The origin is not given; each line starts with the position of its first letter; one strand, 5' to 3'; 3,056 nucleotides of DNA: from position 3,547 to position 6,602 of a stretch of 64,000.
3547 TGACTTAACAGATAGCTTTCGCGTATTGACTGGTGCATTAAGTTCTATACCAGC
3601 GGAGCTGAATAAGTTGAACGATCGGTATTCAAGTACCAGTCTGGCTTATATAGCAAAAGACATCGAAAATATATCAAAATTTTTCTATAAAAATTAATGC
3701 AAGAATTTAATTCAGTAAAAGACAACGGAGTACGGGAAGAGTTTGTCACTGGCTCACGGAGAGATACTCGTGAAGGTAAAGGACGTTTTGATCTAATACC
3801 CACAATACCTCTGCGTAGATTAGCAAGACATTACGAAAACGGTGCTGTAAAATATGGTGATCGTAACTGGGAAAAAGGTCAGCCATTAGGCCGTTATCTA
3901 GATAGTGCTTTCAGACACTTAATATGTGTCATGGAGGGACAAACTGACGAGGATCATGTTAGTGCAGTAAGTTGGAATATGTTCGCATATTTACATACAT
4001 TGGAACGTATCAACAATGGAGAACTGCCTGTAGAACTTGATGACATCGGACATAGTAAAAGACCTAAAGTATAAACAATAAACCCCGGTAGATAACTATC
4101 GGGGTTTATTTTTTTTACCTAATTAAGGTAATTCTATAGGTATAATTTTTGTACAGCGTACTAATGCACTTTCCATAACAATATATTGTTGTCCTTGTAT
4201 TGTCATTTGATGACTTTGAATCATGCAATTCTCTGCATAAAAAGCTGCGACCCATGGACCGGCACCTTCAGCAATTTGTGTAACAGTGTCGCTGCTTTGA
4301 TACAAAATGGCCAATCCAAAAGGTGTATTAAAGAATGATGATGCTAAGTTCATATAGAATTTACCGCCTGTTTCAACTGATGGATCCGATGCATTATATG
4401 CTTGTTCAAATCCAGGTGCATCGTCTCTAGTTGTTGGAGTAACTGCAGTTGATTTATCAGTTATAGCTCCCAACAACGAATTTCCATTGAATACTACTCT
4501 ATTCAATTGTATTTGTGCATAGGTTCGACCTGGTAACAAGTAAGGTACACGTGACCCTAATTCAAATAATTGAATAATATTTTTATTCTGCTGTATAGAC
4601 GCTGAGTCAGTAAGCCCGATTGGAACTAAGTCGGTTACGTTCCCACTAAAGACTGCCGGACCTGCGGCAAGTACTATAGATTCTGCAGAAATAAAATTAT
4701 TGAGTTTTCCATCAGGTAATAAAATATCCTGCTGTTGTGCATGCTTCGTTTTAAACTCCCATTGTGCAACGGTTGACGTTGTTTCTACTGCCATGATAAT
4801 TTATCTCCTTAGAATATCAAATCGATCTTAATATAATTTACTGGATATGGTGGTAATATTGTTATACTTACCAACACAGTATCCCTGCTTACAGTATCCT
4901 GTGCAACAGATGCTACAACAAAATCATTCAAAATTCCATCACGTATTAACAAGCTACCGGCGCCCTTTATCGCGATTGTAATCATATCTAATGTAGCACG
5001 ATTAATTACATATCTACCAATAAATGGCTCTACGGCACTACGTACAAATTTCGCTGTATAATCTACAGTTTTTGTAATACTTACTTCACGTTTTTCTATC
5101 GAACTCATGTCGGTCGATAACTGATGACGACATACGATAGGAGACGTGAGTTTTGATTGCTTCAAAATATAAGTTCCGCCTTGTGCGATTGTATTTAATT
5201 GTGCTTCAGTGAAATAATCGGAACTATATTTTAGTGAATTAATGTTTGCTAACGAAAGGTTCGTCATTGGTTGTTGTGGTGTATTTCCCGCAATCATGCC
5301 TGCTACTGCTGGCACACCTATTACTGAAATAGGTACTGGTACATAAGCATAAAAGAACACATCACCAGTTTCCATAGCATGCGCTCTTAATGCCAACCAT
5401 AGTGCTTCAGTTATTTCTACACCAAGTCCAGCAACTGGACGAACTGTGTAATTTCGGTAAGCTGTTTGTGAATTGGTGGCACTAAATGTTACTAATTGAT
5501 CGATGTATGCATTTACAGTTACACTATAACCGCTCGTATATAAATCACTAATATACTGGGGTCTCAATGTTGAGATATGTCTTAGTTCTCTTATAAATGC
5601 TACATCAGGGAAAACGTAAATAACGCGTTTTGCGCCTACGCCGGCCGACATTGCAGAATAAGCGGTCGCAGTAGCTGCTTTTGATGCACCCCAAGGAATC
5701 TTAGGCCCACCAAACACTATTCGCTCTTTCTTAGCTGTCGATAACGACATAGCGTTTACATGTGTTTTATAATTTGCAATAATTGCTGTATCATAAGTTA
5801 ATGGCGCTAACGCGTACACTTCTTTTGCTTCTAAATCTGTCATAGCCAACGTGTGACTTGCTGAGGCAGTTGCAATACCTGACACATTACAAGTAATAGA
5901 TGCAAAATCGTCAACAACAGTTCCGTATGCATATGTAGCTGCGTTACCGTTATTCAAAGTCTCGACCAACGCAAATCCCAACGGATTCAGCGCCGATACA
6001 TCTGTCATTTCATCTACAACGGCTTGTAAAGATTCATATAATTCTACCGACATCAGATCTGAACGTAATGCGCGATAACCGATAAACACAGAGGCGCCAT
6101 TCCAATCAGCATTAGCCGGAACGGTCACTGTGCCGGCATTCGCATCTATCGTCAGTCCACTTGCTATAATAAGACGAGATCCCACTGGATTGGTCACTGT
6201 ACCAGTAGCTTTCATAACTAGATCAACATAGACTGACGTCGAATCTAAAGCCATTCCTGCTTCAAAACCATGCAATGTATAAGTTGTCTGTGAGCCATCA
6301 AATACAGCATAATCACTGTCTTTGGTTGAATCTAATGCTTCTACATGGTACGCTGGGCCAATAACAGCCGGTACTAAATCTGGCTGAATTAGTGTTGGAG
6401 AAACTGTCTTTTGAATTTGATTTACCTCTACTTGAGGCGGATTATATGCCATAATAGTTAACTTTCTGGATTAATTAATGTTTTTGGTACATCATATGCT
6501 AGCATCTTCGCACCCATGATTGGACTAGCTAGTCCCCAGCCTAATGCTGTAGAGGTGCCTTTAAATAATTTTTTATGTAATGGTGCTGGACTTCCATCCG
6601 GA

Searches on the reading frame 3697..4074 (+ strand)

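Call 41: search_protein_families(library=pfam, proteins=[window:3697-4074:+], max_evalue=0.01)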
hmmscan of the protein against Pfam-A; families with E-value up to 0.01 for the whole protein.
window:3697-4074:+ (125 aa): 1 family
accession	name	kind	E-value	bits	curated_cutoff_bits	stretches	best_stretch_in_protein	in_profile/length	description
PF18909.5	dGTP_diPhyd_N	-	9.3e-19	67.7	27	1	21-104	4-92/99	dATP/dGTP diphosphohydrolase, N-terminal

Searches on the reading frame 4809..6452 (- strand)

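Call 11: search_protein_families(library=phrogs, proteins=[window:4809-6452:-], max_evalue=0.001)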
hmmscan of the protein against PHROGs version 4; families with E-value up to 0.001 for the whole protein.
window:4809-6452:- (547 aa): 2 families
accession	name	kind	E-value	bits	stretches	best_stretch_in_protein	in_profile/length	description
phrog_279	-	tail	6.1e-13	49.3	1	382-544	312-479/489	tail sheath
phrog_2839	-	tail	3.4e-07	30.1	1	382-543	402-560/581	tail sheath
